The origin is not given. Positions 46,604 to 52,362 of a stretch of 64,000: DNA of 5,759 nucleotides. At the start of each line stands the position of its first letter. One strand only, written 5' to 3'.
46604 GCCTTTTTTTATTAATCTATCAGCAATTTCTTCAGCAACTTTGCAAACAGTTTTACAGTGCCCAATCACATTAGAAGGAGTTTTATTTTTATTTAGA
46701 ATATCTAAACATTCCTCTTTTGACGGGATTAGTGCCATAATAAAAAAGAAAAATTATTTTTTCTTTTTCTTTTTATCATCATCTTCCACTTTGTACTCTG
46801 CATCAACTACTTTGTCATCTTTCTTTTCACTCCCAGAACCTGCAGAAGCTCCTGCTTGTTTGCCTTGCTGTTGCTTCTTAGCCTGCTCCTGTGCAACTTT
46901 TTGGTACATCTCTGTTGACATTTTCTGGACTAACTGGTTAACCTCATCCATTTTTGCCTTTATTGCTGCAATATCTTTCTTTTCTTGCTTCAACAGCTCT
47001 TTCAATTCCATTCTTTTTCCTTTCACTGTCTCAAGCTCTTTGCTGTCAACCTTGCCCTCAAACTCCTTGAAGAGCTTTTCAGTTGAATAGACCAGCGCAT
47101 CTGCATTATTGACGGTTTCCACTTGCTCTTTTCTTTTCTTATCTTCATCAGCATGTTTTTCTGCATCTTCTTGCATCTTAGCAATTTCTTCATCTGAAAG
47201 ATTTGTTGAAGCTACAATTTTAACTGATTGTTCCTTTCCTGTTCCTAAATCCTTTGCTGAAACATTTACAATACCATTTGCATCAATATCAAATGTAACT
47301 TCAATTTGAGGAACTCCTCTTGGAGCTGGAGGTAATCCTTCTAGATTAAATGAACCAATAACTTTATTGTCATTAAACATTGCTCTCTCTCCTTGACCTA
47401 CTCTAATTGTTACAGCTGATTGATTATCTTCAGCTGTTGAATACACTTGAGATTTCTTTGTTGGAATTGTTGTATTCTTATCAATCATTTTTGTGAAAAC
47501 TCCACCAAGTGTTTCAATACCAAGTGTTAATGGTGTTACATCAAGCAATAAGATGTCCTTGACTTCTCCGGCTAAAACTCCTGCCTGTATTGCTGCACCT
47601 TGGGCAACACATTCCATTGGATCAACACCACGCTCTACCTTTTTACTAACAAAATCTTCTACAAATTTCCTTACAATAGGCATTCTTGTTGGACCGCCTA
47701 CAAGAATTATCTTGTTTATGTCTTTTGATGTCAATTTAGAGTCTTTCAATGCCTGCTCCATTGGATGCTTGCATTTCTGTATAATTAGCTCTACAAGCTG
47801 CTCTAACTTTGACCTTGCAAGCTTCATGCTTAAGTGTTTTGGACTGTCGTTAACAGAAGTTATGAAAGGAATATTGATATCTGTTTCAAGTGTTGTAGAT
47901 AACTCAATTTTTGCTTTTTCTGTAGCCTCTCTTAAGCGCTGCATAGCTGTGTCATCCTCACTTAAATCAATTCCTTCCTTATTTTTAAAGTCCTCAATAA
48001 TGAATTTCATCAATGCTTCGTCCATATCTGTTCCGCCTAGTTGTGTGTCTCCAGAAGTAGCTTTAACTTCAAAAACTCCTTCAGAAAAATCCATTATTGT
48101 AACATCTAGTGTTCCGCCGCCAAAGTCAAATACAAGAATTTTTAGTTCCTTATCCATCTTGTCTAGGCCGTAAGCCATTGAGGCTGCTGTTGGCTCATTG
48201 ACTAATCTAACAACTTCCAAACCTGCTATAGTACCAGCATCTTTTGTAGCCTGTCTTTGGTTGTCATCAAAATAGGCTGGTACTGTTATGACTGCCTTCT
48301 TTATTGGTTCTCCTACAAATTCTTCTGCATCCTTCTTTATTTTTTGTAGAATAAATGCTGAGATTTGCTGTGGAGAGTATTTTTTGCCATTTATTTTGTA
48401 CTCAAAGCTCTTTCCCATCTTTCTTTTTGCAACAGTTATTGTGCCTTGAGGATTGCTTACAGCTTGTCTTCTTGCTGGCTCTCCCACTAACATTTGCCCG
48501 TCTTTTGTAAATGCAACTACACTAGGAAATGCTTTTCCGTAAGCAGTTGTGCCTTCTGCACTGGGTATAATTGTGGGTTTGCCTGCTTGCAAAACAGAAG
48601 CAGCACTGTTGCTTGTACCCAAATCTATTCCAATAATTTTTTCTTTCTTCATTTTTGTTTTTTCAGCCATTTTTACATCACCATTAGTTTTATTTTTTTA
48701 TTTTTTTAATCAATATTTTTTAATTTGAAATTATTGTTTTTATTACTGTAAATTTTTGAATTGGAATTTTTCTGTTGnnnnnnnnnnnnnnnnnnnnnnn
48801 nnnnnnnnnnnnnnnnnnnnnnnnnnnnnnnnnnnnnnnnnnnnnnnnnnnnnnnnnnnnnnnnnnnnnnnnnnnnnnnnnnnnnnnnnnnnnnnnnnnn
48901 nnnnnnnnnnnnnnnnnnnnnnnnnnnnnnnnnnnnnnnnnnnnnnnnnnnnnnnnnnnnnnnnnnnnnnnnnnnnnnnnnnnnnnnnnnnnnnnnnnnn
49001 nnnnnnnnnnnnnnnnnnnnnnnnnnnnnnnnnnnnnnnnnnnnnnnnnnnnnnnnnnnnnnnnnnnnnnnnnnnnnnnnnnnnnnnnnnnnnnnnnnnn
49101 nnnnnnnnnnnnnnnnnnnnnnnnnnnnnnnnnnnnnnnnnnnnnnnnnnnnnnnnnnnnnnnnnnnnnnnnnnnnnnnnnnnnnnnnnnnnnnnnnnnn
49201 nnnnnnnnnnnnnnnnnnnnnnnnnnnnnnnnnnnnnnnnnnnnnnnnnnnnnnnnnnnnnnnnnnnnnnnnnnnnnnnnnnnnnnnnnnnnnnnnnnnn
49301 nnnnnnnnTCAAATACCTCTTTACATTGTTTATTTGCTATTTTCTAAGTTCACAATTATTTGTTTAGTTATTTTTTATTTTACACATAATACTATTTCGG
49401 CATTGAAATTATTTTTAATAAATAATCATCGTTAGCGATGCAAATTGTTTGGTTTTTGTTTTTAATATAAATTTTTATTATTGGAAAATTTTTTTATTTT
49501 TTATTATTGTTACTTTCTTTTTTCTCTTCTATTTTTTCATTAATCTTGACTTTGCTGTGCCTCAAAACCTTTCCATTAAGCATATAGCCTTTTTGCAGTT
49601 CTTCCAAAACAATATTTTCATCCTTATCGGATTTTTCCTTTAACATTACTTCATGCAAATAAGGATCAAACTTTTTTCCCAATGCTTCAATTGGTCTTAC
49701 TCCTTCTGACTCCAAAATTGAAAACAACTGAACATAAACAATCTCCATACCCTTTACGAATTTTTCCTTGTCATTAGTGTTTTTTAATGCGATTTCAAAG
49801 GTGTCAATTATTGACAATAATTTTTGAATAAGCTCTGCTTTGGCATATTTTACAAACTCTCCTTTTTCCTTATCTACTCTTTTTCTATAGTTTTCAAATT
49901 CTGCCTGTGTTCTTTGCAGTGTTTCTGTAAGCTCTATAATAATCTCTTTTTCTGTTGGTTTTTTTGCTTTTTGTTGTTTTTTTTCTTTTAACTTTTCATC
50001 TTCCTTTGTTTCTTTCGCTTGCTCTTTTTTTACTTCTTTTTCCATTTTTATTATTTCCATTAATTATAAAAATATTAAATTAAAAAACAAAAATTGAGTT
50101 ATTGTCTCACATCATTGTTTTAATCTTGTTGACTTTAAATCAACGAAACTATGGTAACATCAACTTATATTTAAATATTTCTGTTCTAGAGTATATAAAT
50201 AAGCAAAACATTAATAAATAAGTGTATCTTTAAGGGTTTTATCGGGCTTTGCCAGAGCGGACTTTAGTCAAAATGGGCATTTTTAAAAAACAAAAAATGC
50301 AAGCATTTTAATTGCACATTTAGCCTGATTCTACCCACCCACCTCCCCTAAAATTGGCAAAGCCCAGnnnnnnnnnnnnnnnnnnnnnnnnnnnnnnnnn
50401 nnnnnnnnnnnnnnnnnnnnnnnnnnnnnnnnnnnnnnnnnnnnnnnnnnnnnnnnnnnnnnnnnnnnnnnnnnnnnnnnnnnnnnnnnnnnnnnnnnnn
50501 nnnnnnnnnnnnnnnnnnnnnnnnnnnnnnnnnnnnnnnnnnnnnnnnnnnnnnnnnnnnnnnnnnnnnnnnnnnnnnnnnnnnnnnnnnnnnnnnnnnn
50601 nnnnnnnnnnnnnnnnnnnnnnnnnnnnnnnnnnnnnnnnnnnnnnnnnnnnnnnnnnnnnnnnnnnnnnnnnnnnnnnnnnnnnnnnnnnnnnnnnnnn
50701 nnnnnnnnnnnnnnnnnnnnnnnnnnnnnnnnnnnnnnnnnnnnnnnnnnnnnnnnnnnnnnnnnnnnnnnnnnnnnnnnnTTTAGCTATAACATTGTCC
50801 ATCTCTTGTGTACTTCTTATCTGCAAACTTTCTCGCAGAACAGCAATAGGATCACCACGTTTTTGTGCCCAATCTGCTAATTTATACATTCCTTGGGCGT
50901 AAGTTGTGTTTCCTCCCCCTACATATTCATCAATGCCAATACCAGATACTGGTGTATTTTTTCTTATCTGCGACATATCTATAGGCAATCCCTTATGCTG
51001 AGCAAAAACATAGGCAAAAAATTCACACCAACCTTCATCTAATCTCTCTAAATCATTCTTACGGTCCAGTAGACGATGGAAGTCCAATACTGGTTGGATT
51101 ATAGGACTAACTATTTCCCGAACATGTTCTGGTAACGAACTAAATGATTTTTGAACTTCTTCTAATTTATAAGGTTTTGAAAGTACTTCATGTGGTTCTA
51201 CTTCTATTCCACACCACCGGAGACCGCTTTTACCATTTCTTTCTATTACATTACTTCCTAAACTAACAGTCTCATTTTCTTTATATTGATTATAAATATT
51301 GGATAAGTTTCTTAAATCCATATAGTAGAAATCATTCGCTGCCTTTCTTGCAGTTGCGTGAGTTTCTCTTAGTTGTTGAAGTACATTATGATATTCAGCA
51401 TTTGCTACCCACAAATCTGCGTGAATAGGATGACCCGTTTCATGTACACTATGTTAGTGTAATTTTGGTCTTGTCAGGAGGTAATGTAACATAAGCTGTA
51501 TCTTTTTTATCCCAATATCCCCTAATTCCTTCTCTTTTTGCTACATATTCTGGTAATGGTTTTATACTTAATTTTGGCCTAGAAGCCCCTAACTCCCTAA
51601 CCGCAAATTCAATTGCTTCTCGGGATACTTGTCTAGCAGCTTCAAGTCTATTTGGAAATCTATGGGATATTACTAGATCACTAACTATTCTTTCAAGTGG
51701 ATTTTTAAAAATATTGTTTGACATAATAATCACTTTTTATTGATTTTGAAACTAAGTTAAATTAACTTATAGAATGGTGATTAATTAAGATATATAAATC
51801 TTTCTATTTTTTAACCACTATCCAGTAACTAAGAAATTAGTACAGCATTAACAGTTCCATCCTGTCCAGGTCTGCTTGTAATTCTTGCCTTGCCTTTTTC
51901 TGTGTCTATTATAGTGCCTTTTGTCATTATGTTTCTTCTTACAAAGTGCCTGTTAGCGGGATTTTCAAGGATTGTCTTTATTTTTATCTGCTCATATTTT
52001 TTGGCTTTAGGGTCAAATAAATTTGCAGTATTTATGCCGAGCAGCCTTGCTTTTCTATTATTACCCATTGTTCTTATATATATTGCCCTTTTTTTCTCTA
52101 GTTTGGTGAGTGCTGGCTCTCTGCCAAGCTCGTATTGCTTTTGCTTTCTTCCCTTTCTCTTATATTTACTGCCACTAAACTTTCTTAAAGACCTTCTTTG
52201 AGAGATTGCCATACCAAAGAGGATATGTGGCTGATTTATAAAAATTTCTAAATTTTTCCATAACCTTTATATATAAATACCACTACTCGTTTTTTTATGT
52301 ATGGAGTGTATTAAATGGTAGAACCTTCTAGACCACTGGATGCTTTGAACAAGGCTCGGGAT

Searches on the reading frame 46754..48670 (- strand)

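Call 8: search_protein_families(library=pfam, proteins=[window:46754-48670:-])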
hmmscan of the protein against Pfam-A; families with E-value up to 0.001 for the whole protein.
window:46754-48670:- (638 aa): 3 families
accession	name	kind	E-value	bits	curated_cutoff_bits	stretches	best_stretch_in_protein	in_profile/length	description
PF00012.26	HSP70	-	3.4e-221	736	20.6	2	90-590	100-599/599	Hsp70 protein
PF06723.19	MreB_Mbl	-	7.2e-20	71.5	27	1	12-361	3-317/327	MreB/Mbl protein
PF02782.22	FGGY_C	-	0.00068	19.9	27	0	302-365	137-196/198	FGGY family of carbohydrate kinases, C-terminal domain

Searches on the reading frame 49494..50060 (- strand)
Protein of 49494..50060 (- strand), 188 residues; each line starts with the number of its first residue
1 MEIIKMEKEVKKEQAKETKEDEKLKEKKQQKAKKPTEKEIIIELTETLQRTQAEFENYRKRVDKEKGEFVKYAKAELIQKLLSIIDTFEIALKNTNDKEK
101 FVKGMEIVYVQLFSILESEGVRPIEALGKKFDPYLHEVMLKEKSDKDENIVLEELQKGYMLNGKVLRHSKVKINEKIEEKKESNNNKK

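Call 8: search_protein_families(library=pfam, proteins=[window:49494-50060:-])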
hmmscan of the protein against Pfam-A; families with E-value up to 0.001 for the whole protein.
window:49494-50060:- (188 aa): 1 family
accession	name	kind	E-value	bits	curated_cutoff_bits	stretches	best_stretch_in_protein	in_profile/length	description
PF01025.24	GrpE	-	2.1e-39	135.3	25.8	1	15-174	7-164/165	GrpE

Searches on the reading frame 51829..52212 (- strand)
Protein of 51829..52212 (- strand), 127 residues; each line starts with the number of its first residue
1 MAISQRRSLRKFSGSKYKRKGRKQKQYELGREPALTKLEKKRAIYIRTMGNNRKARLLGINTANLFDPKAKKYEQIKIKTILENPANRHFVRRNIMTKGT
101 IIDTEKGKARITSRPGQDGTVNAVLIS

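Call 8: search_protein_families(library=pfam, proteins=[window:51829-52212:-])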
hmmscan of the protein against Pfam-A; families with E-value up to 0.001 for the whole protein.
window:51829-52212:- (127 aa): 1 family
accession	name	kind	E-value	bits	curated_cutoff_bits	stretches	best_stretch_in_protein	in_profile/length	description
PF01201.27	Ribosomal_S8e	-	1.8e-35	122.6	30.2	1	5-126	2-133/133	Ribosomal protein S8e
